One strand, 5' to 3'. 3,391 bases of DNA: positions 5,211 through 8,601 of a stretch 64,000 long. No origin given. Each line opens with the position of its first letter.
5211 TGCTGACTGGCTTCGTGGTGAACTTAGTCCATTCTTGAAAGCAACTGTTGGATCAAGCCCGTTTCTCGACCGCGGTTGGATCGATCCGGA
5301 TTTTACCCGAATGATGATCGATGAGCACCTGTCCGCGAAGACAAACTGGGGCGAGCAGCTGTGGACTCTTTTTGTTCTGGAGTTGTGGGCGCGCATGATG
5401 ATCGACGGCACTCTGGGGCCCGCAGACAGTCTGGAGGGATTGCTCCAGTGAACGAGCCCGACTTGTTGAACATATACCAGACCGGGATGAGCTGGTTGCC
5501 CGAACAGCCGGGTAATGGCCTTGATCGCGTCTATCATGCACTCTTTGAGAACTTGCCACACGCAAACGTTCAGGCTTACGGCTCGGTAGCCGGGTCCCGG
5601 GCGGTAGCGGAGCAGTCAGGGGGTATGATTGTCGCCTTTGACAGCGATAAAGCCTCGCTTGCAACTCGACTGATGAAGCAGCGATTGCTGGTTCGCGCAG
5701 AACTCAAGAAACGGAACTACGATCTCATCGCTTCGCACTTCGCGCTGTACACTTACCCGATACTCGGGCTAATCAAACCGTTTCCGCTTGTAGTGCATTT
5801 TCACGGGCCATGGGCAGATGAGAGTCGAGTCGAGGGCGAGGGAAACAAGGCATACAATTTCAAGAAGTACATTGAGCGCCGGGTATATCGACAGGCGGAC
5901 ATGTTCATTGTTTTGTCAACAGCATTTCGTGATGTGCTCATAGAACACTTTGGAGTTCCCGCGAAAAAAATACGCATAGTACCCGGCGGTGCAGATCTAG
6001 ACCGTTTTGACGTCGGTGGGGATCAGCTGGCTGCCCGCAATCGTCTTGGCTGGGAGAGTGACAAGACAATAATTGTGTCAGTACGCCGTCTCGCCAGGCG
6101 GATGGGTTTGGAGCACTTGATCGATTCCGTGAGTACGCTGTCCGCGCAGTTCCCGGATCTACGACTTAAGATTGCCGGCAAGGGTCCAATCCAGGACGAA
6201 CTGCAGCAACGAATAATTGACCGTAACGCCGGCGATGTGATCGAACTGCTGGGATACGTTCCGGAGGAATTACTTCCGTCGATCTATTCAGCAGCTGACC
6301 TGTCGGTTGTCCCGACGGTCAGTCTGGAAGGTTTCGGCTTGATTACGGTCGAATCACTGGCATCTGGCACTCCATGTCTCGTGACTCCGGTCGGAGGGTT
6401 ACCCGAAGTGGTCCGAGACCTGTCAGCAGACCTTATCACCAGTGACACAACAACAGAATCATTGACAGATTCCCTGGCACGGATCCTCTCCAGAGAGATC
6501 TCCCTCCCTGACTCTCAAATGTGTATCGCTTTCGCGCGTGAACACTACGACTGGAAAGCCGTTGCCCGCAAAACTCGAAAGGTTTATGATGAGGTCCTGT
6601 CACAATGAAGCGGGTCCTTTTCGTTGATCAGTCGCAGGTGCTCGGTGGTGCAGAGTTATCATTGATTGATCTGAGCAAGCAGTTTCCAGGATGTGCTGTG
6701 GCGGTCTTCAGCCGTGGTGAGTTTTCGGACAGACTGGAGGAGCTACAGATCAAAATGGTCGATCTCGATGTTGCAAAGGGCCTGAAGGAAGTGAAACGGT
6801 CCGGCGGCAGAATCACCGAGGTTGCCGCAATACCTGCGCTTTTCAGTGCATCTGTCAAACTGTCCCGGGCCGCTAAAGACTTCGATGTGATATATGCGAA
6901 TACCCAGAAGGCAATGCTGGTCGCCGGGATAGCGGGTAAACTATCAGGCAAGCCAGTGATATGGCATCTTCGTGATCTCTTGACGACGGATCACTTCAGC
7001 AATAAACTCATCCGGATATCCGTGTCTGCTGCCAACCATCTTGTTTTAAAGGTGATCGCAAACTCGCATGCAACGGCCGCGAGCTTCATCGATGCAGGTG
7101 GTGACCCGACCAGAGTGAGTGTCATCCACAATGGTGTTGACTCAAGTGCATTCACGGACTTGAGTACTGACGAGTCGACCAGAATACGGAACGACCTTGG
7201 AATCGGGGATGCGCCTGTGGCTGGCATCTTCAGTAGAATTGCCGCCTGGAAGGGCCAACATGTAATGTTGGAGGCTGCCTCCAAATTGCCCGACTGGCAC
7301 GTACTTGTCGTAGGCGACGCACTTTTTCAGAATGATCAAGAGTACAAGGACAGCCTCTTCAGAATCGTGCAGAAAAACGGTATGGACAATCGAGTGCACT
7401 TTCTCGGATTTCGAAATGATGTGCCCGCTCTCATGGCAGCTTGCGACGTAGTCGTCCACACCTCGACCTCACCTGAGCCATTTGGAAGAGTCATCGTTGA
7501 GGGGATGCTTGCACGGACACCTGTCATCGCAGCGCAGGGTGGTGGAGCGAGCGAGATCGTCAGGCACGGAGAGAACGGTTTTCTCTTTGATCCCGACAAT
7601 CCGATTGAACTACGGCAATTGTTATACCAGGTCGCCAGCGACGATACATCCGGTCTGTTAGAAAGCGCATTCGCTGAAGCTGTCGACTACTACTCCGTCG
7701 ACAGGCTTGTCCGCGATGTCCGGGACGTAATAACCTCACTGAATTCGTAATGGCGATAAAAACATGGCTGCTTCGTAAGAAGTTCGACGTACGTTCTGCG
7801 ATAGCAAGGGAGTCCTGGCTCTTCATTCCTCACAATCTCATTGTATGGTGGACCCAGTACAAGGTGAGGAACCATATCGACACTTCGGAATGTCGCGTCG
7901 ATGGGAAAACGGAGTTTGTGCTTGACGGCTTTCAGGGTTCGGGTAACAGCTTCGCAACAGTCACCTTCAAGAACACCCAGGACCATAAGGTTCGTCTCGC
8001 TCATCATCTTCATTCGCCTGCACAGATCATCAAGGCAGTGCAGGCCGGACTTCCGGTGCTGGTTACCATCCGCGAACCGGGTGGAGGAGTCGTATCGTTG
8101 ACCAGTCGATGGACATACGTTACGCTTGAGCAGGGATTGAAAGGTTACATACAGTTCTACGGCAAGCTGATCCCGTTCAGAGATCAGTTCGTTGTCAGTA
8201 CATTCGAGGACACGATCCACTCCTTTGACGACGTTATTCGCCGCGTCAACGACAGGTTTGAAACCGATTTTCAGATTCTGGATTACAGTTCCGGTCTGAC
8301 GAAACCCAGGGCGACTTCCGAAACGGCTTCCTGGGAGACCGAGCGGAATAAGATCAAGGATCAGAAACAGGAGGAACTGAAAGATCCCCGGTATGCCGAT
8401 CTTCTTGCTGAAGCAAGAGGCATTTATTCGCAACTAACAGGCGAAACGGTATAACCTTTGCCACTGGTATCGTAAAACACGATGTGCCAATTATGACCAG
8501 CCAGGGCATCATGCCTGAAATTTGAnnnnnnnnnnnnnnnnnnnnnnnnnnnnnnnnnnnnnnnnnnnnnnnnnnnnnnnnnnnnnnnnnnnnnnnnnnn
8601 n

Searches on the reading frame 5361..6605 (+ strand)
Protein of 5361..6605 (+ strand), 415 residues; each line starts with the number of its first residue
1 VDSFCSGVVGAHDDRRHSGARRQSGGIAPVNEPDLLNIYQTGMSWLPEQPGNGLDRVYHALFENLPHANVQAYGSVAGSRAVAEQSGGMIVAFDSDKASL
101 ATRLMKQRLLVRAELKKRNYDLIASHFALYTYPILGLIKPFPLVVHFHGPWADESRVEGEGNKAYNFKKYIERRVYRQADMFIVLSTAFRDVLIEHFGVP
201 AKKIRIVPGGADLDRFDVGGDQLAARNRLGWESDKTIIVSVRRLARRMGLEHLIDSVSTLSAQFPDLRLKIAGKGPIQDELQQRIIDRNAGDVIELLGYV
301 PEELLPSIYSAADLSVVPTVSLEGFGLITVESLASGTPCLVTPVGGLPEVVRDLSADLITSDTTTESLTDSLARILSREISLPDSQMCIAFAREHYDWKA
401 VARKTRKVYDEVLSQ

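Call 8: search_protein_families(library=pfam, proteins=[window:5361-6605:+], max_evalue=0.001)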
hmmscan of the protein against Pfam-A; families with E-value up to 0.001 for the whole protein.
window:5361-6605:+ (415 aa): 5 families
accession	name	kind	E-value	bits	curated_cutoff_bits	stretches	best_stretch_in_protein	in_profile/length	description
PF00534.26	Glycos_transf_1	-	1.3e-34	119.7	26.4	1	224-394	4-171/172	Glycosyl transferases group 1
PF13692.12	Glyco_trans_1_4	-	5.8e-26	91.9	27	1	236-377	2-141/142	Glycosyl transferases group 1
PF13439.12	Glyco_transf_4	-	5.8e-21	75.7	28.5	1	102-215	55-170/170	Glycosyltransferase Family 4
PF13579.12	Glyco_trans_4_4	-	2.7e-12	47.8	29.7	1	111-210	63-158/158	Glycosyl transferase 4-like domain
PF20706.3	GT4-conflict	-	5.5e-08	32.6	26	1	160-354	128-323/385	Family 4 Glycosyltransferase in conflict systems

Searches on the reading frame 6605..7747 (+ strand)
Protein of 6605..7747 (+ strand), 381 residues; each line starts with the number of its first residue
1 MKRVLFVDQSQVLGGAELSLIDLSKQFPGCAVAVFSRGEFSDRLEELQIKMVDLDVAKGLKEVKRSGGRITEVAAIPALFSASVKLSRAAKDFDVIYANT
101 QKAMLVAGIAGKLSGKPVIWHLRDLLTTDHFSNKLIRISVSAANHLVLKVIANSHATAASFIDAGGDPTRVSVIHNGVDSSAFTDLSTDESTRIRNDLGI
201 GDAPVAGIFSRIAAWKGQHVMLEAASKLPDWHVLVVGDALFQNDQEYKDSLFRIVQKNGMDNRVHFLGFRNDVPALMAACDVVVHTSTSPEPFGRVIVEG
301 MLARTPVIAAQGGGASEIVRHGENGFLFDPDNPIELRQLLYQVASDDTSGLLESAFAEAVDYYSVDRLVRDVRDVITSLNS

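Call 8: search_protein_families(library=pfam, proteins=[window:6605-7747:+], max_evalue=0.001)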
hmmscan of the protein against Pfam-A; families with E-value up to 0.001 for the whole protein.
window:6605-7747:+ (381 aa): 4 families
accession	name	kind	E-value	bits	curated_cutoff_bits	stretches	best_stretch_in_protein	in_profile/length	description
PF00534.26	Glycos_transf_1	-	4.6e-34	117.9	26.4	1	192-347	3-159/172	Glycosyl transferases group 1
PF13692.12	Glyco_trans_1_4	-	3.4e-27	95.9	27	1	204-345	2-141/142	Glycosyl transferases group 1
PF13439.12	Glyco_transf_4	-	6e-15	56.1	28.5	1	14-180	2-168/170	Glycosyltransferase Family 4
PF13579.12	Glyco_trans_4_4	-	2.9e-11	44.4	29.7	1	32-177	21-158/158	Glycosyl transferase 4-like domain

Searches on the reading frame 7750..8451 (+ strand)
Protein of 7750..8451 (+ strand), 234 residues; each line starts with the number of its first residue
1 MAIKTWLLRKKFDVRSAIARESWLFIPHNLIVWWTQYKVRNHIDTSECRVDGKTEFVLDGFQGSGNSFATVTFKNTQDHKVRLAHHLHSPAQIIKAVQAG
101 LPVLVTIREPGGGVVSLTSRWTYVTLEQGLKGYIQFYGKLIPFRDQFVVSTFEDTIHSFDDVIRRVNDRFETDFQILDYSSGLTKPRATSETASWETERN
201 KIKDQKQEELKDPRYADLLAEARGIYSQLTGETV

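Call 8: search_protein_families(library=pfam, proteins=[window:7750-8451:+], max_evalue=0.001)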
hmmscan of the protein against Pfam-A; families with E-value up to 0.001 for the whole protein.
window:7750-8451:+ (234 aa): 0 families

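Call 98: search_protein_families(library=pfam, proteins=[window:7750-8451:+], max_evalue=0.1)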
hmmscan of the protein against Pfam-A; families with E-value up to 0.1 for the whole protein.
window:7750-8451:+ (234 aa): 0 families
